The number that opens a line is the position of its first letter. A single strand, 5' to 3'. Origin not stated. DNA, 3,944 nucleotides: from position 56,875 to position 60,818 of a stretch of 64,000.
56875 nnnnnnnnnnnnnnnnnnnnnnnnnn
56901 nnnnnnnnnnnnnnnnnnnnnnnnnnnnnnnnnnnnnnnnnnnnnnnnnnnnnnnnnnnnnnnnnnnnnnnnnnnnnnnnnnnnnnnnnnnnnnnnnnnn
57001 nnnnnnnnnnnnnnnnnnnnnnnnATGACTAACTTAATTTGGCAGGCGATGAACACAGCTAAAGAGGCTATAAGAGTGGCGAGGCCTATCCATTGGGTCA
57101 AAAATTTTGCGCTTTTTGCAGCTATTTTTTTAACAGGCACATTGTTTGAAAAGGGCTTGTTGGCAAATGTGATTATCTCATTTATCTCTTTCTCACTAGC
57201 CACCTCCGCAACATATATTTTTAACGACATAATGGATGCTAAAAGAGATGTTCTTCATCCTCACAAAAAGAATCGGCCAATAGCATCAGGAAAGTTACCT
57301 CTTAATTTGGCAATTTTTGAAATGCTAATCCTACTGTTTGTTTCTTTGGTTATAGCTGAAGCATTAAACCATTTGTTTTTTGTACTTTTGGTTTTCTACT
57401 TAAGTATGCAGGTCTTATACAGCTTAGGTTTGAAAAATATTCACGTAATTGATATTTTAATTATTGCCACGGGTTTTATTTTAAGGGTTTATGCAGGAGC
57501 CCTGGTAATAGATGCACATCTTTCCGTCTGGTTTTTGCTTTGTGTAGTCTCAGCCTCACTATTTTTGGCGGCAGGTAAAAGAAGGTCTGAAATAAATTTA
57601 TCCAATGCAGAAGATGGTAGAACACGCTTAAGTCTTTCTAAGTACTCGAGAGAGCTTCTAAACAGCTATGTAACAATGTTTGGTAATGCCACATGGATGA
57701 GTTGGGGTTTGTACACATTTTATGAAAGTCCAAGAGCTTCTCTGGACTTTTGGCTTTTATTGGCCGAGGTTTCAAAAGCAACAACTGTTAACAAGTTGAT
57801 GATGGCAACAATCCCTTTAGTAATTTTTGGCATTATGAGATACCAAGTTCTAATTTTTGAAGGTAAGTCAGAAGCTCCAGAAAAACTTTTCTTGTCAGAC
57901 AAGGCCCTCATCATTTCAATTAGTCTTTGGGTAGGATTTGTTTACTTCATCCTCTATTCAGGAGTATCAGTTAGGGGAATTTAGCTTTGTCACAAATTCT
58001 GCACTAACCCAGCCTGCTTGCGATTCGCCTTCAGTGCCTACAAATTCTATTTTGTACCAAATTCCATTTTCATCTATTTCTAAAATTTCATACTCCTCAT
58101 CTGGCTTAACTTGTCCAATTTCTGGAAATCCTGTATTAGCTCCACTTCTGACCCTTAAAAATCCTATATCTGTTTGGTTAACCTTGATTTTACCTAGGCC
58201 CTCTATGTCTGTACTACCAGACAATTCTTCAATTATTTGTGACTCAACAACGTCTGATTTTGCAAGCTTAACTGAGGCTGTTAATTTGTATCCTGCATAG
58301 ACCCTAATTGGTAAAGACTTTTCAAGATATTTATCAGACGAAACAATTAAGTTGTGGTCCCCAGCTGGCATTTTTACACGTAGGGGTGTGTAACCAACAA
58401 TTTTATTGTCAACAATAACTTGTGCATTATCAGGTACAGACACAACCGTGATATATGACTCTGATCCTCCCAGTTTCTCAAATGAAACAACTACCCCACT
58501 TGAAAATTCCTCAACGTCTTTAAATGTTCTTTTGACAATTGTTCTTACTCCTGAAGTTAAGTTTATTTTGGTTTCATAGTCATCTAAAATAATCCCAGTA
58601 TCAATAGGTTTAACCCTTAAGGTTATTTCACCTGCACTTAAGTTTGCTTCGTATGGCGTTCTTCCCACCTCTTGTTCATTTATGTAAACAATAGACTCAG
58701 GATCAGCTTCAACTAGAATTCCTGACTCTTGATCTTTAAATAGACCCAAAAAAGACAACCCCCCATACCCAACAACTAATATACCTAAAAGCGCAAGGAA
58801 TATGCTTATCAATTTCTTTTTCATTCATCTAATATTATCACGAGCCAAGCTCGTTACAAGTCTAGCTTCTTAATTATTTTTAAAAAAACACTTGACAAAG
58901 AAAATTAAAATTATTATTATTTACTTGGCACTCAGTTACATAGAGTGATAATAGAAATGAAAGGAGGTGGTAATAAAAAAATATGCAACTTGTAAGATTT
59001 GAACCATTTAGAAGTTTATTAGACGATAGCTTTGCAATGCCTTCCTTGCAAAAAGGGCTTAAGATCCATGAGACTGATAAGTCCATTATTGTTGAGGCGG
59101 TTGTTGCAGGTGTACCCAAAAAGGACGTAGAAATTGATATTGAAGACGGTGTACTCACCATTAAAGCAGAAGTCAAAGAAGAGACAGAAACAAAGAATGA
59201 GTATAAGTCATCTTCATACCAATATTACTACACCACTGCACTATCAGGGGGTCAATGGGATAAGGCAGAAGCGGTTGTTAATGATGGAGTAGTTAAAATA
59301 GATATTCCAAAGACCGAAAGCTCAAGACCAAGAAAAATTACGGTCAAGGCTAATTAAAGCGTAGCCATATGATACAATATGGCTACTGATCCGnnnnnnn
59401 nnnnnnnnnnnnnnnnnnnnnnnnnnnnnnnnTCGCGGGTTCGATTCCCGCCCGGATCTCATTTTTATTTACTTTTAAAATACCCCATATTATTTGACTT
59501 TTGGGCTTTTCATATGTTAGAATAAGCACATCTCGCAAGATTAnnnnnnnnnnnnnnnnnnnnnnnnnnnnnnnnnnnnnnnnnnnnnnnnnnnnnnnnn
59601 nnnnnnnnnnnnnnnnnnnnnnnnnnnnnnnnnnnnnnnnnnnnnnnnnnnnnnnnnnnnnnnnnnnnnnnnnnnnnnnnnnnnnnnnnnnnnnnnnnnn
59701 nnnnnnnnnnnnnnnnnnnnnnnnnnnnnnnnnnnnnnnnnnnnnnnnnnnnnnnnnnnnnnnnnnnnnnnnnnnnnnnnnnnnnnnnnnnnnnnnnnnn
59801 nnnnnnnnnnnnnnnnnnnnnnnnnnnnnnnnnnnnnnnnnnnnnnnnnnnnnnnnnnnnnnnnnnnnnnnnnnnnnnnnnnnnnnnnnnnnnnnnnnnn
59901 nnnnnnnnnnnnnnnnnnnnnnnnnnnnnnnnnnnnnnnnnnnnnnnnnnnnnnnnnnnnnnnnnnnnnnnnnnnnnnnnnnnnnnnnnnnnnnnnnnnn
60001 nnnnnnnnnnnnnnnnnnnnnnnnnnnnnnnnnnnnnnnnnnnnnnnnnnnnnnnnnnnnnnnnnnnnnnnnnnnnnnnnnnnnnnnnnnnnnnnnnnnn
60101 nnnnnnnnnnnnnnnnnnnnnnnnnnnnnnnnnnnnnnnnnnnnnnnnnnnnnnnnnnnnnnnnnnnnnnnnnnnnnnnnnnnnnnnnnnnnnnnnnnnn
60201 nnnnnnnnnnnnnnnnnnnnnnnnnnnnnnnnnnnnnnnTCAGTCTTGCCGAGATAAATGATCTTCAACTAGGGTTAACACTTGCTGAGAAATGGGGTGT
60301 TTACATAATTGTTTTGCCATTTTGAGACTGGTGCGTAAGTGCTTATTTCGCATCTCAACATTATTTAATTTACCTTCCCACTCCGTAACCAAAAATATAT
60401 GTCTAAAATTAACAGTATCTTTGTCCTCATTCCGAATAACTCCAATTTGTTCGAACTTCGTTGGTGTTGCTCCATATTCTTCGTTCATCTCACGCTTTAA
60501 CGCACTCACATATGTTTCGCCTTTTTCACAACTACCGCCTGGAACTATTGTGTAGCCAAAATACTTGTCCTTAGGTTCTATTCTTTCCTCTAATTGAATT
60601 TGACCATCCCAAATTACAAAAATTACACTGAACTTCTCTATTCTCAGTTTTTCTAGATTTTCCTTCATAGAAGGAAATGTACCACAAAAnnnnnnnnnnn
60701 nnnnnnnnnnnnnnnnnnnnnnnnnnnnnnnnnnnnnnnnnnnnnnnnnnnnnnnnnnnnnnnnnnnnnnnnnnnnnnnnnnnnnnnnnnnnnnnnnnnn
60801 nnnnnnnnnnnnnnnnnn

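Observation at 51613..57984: Envelope glycan cluster combining a processive GT2 synthase, UDP-xylose synthase, a GT39/ArnT-like GT-C enzyme, a WecA-like initiator and a DPPR-synthase-like UbiA enzyme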

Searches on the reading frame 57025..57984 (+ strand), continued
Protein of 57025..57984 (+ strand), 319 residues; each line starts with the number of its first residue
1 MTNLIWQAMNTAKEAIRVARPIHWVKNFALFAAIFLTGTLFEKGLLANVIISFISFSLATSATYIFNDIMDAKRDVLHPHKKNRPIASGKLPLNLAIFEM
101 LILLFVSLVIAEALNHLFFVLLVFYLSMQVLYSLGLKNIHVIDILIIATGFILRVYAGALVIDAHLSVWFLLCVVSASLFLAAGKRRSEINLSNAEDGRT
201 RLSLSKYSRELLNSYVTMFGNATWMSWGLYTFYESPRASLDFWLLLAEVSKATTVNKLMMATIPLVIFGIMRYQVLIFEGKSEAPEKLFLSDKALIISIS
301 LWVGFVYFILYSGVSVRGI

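Call 72: search_dna_similar(query=window:57025-57984:+, collection=plasmids, mode=protein, max_evalue=1e-10, max_rows=25)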
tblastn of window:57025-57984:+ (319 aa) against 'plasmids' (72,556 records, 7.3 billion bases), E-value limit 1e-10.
Records with a match: 96; places in all: 96; records where one place covers at least 80% of the query: 22.
Best place of each record, by identity: <60% 96.
By first word of the organism name: Rhizobium 36; Sinorhizobium 5; Salipiger 3; Sphingomonadaceae 3; Vibrio 3; Cereibacter 3; Mesorhizobium 3; Streptomyces 2; Natronococcus 2; Lactococcus 2; and 28 more.
By predicted mobility (MOB-suite, as given by PLSDB): non-mobilizable 66; conjugative 21; mobilizable 9.
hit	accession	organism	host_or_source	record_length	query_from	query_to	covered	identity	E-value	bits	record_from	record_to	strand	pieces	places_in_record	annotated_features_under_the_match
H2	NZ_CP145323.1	Rhodococcus ruber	-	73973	10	311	95%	34.4%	1e-46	175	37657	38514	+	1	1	decaprenyl-phosphate phosphoribosyltransferase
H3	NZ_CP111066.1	Chondrinema litorale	Seaweed,red alga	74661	6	311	96%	33.9%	1e-41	160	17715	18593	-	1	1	decaprenyl-phosphate phosphoribosyltransferase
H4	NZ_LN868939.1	Nocardia farcinica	not known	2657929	16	311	93%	34.2%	2e-42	163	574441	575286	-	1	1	none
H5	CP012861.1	Persicobacter sp. JZB09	cell culture,soil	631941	13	311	94%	33.6%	2e-34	139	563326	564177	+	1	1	record has no annotation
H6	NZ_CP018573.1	Marivivens sp. JLT3646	cell culture,shallow-sea hydrothermal ...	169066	9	314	96%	32.7%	1e-34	140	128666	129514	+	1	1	decaprenyl-phosphate phosphoribosyltransferase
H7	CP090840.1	Streptomyces viridifaciens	Whole organism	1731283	16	314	94%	33.4%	5e-37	147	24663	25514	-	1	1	decaprenyl-phosphate phosphoribosyltransferase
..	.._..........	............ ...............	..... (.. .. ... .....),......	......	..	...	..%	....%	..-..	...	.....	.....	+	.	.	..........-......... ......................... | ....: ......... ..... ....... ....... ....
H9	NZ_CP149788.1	Haloterrigena sp. KLK7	cell culture,salt lake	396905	9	317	97%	32.0%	1e-43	167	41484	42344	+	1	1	decaprenyl-phosphate phosphoribosyltransferase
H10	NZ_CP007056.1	Halostagnicola larsenii XH-48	-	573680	20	312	92%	33.4%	6e-42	162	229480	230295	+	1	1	decaprenyl-phosphate phosphoribosyltransferase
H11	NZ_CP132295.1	Natronococcus sp. AD-5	cell culture,sediment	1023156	9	315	96%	31.6%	1e-44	169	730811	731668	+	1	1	record has no annotation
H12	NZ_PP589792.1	Lactococcus sp.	Bacterial culture,Dairy environment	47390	7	311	96%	31.3%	8e-38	149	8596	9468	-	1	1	decaprenyl-phosphate phosphoribosyltransferase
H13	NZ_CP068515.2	Lactococcus cremoris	Whole organism,Dairy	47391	7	311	96%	31.3%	8e-38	149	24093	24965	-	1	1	decaprenyl-phosphate phosphoribosyltransferase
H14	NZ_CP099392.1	Natronococcus sp. CG52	cell culture,salt lake sediment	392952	7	292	90%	33.2%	3e-42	162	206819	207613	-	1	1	UbiA prenyltransferase family protein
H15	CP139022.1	Flammeovirgaceae bacterium SG7u.111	Seagrass,tissue sample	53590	14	311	93%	31.8%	2e-36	145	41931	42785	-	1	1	decaprenyl-phosphate phosphoribosyltransferase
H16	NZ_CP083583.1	Kovacikia minuta CCNUW1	cell culture,fresh water lake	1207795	1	303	95%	30.6%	2e-39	155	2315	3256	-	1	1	record has no annotation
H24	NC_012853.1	Rhizobium leguminosarum bv. trifolii WSM1325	-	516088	17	243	71%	31.6%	3e-16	87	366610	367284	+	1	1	UbiA family prenyltransferase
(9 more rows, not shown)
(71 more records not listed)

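Call 73: get_annotated_region(hit=H12, flank=7000)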
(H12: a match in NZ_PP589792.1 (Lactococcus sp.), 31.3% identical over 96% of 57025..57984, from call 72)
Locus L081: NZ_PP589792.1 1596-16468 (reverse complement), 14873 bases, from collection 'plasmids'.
description: Lactococcus sp. strain LLF27 plasmid pLLF27D, complete sequence
organism: Lactococcus sp. (NCBI taxid 44273)
taxonomy: Bacteria; Bacillota; Bacilli; Lactobacillales; Streptococcaceae; Lactococcus; Lactococcus sp.
host: -; source: Bacterial culture,Dairy environment; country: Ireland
typing (MOB-suite, as given by PLSDB): mobilizable; replicon rep_cluster_414,rep_cluster_656; relaxase MOBP,MOB_Unknown
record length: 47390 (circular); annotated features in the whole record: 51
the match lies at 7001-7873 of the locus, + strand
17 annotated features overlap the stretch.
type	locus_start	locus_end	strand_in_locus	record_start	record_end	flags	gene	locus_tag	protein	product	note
CDS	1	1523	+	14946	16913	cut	-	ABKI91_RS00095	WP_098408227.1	capsular polysaccharide synthesis protein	-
CDS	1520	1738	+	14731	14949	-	-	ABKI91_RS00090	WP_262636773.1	hypothetical protein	-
CDS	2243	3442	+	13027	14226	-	-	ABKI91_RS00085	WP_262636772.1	O-antigen ligase family protein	-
CDS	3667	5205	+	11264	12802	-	-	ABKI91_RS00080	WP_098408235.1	oligosaccharide flippase family protein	-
CDS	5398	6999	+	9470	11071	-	-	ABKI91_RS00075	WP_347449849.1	hypothetical protein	-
CDS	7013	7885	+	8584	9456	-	-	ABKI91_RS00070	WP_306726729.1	decaprenyl-phosphate phosphoribosyltransferase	-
CDS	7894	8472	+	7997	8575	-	-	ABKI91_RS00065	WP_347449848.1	HAD-IB family phosphatase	GO:0008152 - metabolic process [Evidence IEA]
CDS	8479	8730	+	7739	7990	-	-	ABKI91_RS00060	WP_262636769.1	GtrA family protein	GO:0000271 - polysaccharide biosynthetic process [Evidence IEA]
CDS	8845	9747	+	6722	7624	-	-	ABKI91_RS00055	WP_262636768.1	phosphodiester glycosidase family protein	-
CDS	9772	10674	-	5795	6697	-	-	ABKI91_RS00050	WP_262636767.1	LCP family protein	-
CDS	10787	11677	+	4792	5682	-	-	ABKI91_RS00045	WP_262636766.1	IS982-like element IS982B family transposase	GO:0006313 - DNA transposition [Evidence IEA]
CDS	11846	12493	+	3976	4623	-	pcp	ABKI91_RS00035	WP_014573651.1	pyroglutamyl-peptidase I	GO:0030163 - protein catabolic process [Evidence IEA]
CDS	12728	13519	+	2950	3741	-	-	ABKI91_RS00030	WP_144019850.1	Type 1 glutamine amidotransferase-like domain-containing protein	GO:0006508 - proteolysis [Evidence IEA]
CDS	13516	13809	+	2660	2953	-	-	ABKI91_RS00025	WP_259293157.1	hypothetical protein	-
CDS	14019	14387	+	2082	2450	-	mobC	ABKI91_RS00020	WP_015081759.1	plasmid mobilization relaxosome protein MobC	-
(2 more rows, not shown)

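Call 74: get_annotated_region(hit=H3, flank=7000)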
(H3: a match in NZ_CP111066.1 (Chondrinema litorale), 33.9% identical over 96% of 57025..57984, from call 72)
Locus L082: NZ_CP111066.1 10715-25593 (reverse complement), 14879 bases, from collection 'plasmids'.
description: Chondrinema litorale strain WSW3-B12 plasmid unnamed24, complete sequence
organism: Chondrinema litorale (NCBI taxid 2994555)
taxonomy: Bacteria; Bacteroidota; Cytophagia; Cytophagales; Flammeovirgaceae; Chondrinema; Chondrinema litorale
host: -; source: Seaweed,red alga; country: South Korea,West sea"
typing (MOB-suite, as given by PLSDB): non-mobilizable
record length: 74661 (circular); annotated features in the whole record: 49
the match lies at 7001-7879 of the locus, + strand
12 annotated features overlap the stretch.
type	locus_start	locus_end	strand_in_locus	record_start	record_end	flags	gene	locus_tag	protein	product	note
CDS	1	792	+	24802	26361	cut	-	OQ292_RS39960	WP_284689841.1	hypothetical protein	-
CDS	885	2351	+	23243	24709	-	-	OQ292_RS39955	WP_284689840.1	DUF2723 domain-containing protein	-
CDS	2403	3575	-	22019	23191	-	-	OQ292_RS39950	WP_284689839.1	IS3 family transposase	-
CDS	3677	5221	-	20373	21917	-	-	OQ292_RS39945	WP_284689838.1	glycosyltransferase family 39 protein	-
CDS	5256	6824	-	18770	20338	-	-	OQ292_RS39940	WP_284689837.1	hypothetical protein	-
CDS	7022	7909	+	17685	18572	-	-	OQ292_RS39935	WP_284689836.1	decaprenyl-phosphate phosphoribosyltransferase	-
CDS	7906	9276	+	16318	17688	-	-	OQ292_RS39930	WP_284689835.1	FAD-binding oxidoreductase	-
CDS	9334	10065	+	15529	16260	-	-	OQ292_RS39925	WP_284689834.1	SDR family oxidoreductase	-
CDS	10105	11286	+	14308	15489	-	-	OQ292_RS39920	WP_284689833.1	acyltransferase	-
CDS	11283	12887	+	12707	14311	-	-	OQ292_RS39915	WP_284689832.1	glycosyltransferase family 39 protein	-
CDS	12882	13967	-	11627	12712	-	-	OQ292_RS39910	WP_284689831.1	acyltransferase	-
CDS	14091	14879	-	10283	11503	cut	-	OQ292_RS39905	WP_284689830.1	hypothetical protein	-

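Call 82: get_annotated_region(hit=H24, flank=6000)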
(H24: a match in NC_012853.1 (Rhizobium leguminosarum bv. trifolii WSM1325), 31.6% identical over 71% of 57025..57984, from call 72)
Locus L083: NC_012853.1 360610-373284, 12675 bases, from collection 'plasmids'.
description: Rhizobium leguminosarum bv. trifolii WSM1325 plasmid pR132503, complete sequence
organism: Rhizobium leguminosarum bv. trifolii WSM1325 (NCBI taxid 395491)
taxonomy: Bacteria; Pseudomonadota; Alphaproteobacteria; Hyphomicrobiales; Rhizobiaceae; Rhizobium; Rhizobium leguminosarum; Rhizobium leguminosarum bv. trifolii WSM1325
host: -; source: -; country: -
typing (MOB-suite, as given by PLSDB): conjugative; replicon rep_cluster_32; relaxase MOBQ; mating-pair formation MPF_T
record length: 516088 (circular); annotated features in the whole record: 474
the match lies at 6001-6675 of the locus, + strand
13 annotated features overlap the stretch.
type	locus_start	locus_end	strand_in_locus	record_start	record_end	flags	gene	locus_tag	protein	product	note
CDS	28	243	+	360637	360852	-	-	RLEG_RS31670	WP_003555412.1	hypothetical protein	-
CDS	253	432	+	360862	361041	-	-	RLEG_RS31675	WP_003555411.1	hypothetical protein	-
CDS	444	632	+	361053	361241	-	-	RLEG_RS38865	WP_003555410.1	hypothetical protein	-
CDS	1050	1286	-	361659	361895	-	-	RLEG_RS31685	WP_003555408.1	hypothetical protein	-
CDS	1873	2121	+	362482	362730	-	-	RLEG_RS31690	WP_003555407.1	hypothetical protein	-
CDS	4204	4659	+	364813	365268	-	-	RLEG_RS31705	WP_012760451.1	hypothetical protein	-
CDS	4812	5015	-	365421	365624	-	-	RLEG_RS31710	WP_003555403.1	hypothetical protein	-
CDS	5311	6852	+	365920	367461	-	-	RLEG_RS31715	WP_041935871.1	UbiA family prenyltransferase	-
CDS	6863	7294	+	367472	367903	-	-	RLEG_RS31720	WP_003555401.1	GtrA family protein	-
CDS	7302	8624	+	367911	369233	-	-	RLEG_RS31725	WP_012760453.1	FAD-binding oxidoreductase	-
CDS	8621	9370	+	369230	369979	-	-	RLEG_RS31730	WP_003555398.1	SDR family oxidoreductase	-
CDS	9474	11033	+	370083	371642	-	-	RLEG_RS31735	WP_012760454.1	hypothetical protein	-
CDS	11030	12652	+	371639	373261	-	-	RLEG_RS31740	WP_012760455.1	hypothetical protein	-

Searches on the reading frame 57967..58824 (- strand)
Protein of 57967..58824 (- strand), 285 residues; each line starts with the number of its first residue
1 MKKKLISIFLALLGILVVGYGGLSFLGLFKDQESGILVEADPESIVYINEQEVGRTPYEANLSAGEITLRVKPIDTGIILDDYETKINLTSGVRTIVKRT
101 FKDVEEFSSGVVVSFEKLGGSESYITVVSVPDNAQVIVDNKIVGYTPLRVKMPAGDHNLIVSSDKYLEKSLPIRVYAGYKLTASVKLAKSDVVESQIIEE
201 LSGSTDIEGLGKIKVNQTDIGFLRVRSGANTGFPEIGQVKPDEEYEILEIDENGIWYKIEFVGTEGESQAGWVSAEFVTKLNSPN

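Call 3: search_protein_families(library=pfam, proteins=[window:57967-58824:-], max_evalue=0.01)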
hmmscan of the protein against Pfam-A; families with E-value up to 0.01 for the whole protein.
window:57967-58824:- (285 aa): 3 families
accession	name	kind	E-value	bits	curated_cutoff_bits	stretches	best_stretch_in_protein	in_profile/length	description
PF08308.17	PEGA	-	1.8e-16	60.2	20.8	2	124-190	3-70/71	PEGA domain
PF08239.17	SH3_3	-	6.3e-11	42.7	27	1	222-278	2-53/54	Bacterial SH3 domain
PF22820.2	TcaA_3rd_4th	-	0.0022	18.3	27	0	122-146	2-26/73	TcaA protein 3rd/4th domain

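Call 5: search_protein_families(library=ncbifam, proteins=[window:57967-58824:-], max_evalue=0.01)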
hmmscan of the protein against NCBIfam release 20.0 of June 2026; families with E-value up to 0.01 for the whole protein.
window:57967-58824:- (285 aa): 0 families

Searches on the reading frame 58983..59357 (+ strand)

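Call 10: search_protein_families(library=pfam, proteins=[window:58983-59357:+], max_evalue=0.001)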
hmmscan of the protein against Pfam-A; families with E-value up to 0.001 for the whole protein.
window:58983-59357:+ (124 aa): 1 family
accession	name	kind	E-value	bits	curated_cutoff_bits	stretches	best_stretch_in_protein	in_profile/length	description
PF00011.27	HSP20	-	2.2e-12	47.4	20.8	1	28-121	2-101/102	Hsp20/alpha crystallin family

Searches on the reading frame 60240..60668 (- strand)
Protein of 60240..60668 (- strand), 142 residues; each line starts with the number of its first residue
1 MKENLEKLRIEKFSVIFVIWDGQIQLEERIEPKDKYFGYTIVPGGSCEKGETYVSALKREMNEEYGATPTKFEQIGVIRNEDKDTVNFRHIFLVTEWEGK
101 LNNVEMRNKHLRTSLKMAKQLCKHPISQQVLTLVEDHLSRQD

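Call 10: search_protein_families(library=pfam, proteins=[window:60240-60668:-], max_evalue=0.001)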
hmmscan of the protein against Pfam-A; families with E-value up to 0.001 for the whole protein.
window:60240-60668:- (142 aa): 1 family
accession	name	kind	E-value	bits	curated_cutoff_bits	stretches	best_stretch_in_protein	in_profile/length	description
PF00293.34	NUDIX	-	1.2e-09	38.7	21.1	1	15-104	6-102/134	NUDIX domain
